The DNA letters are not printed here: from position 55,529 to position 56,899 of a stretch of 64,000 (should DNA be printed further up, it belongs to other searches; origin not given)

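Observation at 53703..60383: Minus-strand amino-acid/peptide processing module: methyltransferase, M20, enolase-superfamily epimerase, threonine-synthase-like PLP enzyme, a second M20 and SpeH-type decarboxylase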

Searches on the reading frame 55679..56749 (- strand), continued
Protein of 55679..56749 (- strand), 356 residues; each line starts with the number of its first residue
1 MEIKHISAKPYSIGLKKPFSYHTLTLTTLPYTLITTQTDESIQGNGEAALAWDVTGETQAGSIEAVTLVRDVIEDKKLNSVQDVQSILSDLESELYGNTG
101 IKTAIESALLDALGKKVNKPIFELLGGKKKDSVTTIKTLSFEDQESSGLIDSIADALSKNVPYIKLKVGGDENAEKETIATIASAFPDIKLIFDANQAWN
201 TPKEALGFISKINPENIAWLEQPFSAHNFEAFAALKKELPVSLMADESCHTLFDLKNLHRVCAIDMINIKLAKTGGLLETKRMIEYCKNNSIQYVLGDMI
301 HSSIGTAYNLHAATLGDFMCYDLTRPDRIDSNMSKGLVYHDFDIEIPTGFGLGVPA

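Call 61: search_protein_families(library=ncbifam, proteins=[L023:5186-6529:+, L023:6686-7927:+, L023:3220-4122:+, L023:2368-3060:+, L025:10857-11483:+, L024:13372-13893:+, L025:7247-7945:+, L023:4279-5046:+, L025:9156-10250:+], max_evalue=0.001)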
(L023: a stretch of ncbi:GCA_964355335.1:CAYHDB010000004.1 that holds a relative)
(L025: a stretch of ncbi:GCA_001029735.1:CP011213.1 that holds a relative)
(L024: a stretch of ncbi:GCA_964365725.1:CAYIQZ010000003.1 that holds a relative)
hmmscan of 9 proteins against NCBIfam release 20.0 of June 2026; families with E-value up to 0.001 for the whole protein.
L023:5186-6529:+ (447 aa): 12 families
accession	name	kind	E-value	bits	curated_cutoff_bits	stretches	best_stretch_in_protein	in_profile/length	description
NF004996.0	PRK06381.1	equivalog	1.9e-15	56.7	266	1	74-379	12-316/319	threonine synthase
NF004170.0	PRK05638.1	equivalog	4e-13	48.7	421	1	94-248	81-233/442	threonine synthase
NF006050.0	PRK08197.1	equivalog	1.4e-10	40.6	303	1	79-165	82-168/406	threonine synthase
TIGR00260.1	thrC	equivalog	1.7e-10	40.6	167.1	1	78-362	23-309/340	threonine synthase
NF006390.0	PRK08639.1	equivalog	2.5e-06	26.7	421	1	125-376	73-310/418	threonine ammonia-lyase IlvA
TIGR03844.1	cysteate_syn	equivalog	2.7e-06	26.4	324.9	1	65-238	50-230/398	cysteate synthase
TIGR02079.1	THD1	equivalog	3.2e-06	26.2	440.55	1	125-277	64-218/410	threonine ammonia-lyase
NF006058.0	PRK08206.1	equivalog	0.00013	20.6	276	0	119-162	110-153/402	diaminopropionate ammonia-lyase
NF006205.0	PRK08329.1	equivalog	0.00019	20.5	358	0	92-383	71-345/347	threonine synthase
NF040741.1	ornith_OrtB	equivalog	0.00048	18.7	550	0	91-154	80-143/464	2-amino-4-oxopentanoate thiolase subunit OrtB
NF005292.0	PRK06815.1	equivalog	0.0008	18.5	371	0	94-373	37-300/320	threonine/serine dehydratase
NF006094.0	PRK08246.1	subfamily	0.00097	18.6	331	0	79-254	25-196/310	serine/threonine dehydratase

L023:6686-7927:+ (413 aa): 1 family
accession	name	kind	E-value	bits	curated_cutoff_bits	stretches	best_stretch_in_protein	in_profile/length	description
TIGR01161.1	purK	equivalog_domain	0.00092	18.6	318.4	0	130-263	97-223/362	5-(carboxyamino)imidazole ribonucleotide synthase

L023:3220-4122:+ (300 aa): 4 families
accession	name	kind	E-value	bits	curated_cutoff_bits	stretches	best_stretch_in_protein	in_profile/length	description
TIGR02994.1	ectoine_eutE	equivalog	6e-15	55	402.7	1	25-251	45-269/325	N(2)-acetyl-L-2,4-diaminobutanoate deacetylase DoeB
NF002601.0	PRK02259.1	equivalog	2e-14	53.5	180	1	29-147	6-130/293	aspartoacylase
NF003706.0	PRK05324.1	subfamily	2.7e-12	46.4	170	1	28-115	50-137/336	succinylglutamate desuccinylase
TIGR03242.1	arg_catab_astE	equivalog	6.2e-08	32.3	305.65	1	30-114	44-128/319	succinylglutamate desuccinylase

L023:2368-3060:+ (230 aa): 0 families

L025:10857-11483:+ (208 aa): 0 families

L024:13372-13893:+ (173 aa): 0 families

L025:7247-7945:+ (232 aa): 3 families
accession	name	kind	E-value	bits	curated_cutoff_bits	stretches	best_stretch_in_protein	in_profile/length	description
NF002959.0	PRK03624.1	equivalog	2e-05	24.3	124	1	96-156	75-135/147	GNAT family acetyltransferase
TIGR01575.1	rimI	equivalog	2.1e-05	24.7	86.4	1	98-162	60-124/132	ribosomal protein S18-alanine N-acetyltransferase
NF043067.1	AAC_6p_group_E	equivalog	2.6e-05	24.1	140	1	55-150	35-127/140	aminoglycoside 6'-N-acetyltransferase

L023:4279-5046:+ (255 aa): 1 family
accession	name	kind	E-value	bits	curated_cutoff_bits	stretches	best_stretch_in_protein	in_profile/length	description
TIGR01575.1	rimI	equivalog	0.00025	21.2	86.4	1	114-175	62-123/132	ribosomal protein S18-alanine N-acetyltransferase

L025:9156-10250:+ (364 aa): 52 families (the best 25 are shown)
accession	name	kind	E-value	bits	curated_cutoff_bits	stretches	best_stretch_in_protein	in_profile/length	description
TIGR01883.1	PepT-like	hypoth_equivalog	1.9e-63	214.7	274.25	1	9-359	1-360/361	peptidase T-like protein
TIGR01910.1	DapE-ArgE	subfamily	2.9e-26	92.6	217.6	1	15-351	5-370/373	ArgE/DapE family deacylase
NF003976.0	PRK05469.1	subfamily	6.1e-21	74.7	255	1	87-362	129-405/409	tripeptide aminopeptidase PepT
NF004788.0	PRK06133.1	subfamily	1.8e-20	73.3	349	1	9-355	45-406/417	glutamate carboxypeptidase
TIGR01892.1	AcOrn-deacetyl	equivalog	3.9e-20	72.2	297.7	1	13-356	2-362/365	acetylornithine deacetylase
NF006365.0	PRK08588.1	subfamily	4.9e-20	72.2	289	1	15-361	14-379/383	succinyl-diaminopimelate desuccinylase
NF003474.0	PRK05111.1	equivalog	2.7e-19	69.3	460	1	33-362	38-380/383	acetylornithine deacetylase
NF009557.0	PRK13009.1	equivalog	2.9e-19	69.5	284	1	11-362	6-374/377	succinyl-diaminopimelate desuccinylase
NF006399.0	PRK08651.1-2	equivalog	1.7e-18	66.8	381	2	6-203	2-211/405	succinyl-diaminopimelate desuccinylase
NF009555.0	PRK13004.1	equivalog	5.5e-18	65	321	1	8-362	15-395/399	YgeY family selenium metabolism-linked hydrolase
NF005602.0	PRK07338.1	equivalog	7.4e-17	61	357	1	99-360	130-397/409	hydrolase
NF009920.0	PRK13381.1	subfamily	1.2e-16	60.6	293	1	82-359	127-405/412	peptidase T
NF005678.0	PRK07473.1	equivalog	1.9e-16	60.1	386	1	48-360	62-373/376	M20/M25/M40 family metallo-hydrolase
TIGR01893.1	aa-his-dipept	subfamily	5.1e-16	58.4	343.75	1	8-136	4-142/478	beta-Ala-His dipeptidase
NF006400.0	PRK08651.1-3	equivalog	1.3e-15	57.1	374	1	53-361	74-405/410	succinyl-diaminopimelate desuccinylase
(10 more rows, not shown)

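Call 63: find_related_loci(query=A5, collection=metagenome_contigs, flank=10000)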
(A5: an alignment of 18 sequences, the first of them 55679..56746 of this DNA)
Query A5 (355 aa) in metagenome_contigs; peptide patterns used: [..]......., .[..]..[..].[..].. (x = any residue, [..] = any of these).
599 stretches matched a pattern (row limit reached: there are more); 573 encode a relative of the query (tblastn E <= 1e-3); the best 80 are kept; 80 distinct loci.
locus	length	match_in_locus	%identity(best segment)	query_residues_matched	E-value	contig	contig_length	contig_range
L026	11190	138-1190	49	2-353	1e-114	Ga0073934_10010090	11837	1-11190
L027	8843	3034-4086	48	2-353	2e-107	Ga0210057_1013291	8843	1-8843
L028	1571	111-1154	44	6-353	1e-108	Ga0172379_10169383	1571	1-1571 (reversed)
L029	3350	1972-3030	44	2-353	8e-99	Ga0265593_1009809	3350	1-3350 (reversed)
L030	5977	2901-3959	42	2-353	2e-94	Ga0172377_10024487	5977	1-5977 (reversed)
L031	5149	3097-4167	39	2-353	2e-86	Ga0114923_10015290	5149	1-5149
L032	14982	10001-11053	51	2-353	2e-115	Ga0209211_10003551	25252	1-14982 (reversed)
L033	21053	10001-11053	35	2-353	1e-66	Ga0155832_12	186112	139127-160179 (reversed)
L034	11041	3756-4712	34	5-324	6e-53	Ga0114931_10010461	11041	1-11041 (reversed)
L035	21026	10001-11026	43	12-353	1e-92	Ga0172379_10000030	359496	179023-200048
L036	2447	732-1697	33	2-324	3e-51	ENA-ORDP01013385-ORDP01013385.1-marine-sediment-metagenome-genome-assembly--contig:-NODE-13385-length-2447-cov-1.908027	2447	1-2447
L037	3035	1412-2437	30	2-343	2e-49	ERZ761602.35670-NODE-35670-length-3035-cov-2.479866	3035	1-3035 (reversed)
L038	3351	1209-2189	31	11-337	1e-44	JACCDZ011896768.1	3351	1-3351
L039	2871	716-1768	31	1-353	1e-43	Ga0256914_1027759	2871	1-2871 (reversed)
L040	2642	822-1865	32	5-353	4e-43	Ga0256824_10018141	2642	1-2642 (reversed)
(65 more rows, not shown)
